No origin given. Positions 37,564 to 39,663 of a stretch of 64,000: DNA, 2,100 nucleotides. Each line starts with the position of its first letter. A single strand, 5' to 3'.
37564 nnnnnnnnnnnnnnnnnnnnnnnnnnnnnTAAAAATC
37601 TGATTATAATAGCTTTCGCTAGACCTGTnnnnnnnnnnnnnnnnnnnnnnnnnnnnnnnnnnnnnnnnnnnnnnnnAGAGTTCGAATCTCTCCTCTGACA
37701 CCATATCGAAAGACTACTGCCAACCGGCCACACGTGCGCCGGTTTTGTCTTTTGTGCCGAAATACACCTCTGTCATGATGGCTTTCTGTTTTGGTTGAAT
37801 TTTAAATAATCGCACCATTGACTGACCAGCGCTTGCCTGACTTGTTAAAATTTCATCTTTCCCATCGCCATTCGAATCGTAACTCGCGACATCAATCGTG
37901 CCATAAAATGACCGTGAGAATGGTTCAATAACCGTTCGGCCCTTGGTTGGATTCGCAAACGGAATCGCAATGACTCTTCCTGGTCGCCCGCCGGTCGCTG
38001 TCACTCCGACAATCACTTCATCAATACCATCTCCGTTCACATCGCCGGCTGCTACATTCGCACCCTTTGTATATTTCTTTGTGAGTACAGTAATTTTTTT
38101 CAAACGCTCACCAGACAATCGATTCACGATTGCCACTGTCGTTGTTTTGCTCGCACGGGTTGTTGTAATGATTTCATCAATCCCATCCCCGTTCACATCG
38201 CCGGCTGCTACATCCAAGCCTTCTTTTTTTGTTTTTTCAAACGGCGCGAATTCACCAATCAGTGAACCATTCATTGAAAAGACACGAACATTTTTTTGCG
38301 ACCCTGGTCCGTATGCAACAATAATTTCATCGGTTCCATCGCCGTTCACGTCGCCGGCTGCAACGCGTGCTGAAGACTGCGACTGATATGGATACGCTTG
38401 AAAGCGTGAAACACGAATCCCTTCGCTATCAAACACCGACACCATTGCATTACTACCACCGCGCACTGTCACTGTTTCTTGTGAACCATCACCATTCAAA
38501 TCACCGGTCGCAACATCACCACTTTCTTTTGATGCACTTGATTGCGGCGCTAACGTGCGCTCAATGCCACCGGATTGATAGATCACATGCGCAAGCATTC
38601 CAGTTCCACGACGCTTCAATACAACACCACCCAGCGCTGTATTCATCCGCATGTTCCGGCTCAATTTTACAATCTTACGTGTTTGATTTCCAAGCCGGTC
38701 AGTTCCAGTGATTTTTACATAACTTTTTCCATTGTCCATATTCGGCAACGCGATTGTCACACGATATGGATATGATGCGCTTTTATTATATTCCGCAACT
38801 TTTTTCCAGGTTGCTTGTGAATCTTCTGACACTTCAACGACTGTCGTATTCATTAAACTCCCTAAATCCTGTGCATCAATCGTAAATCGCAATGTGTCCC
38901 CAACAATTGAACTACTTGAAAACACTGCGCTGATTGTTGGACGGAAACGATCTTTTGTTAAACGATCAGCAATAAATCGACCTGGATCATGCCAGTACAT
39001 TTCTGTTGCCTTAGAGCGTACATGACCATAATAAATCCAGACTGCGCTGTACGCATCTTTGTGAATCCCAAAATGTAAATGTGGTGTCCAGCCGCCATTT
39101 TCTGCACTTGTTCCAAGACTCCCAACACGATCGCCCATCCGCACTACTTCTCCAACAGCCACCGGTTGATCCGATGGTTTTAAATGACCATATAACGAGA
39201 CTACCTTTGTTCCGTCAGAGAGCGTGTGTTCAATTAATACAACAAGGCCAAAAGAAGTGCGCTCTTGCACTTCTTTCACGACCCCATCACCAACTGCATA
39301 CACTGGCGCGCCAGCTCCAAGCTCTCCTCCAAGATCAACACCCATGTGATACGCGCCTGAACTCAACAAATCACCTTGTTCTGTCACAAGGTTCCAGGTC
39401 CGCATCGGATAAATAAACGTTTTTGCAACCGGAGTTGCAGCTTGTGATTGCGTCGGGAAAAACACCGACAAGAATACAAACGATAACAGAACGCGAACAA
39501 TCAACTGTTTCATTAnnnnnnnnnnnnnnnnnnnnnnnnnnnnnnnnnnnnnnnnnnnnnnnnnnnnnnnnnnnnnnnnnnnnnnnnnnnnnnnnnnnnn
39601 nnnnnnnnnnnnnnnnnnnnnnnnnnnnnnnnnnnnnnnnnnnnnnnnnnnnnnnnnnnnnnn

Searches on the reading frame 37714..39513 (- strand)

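Call 38: search_protein_families(library=ncbifam, proteins=[window:37714-39513:-], max_evalue=0.00001)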
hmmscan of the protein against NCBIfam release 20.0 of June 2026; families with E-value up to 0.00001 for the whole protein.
window:37714-39513:- (599 aa): 7 families
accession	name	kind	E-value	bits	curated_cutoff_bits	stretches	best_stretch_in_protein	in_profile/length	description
NF004799.0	PRK06148.1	subfamily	1.3e-18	66.5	1128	1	55-157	440-544/1015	hypothetical protein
NF052336.1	PdgHdaseHSB100310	equivalog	1.4e-12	47.6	500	1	16-154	18-145/316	peptidoglycan hydrolase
NF052530.1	Heli_ShapePgp3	exception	5.7e-11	42.1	300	1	54-152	165-253/270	peptidoglycan metallopeptidase Pgp3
NF052529.1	PG_M23_Pgp6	exception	1.6e-08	33.6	600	1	52-151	331-420/452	peptidoglycan metallopeptidase Pgp6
NF053738.1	S2SprSpoIIQBc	equivalog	3.3e-07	30.2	250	1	57-154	123-214/232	stage II sporulation protein SpoIIQ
NF008652.0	PRK11649.1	equivalog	6.8e-07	28.3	341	1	54-151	311-398/439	murein DD-endopeptidase MepM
NF053824.1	PdgNdpepShyC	equivalog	1.7e-06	27.2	700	1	56-151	296-386/429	peptidoglycan DD-endopeptidase ShyC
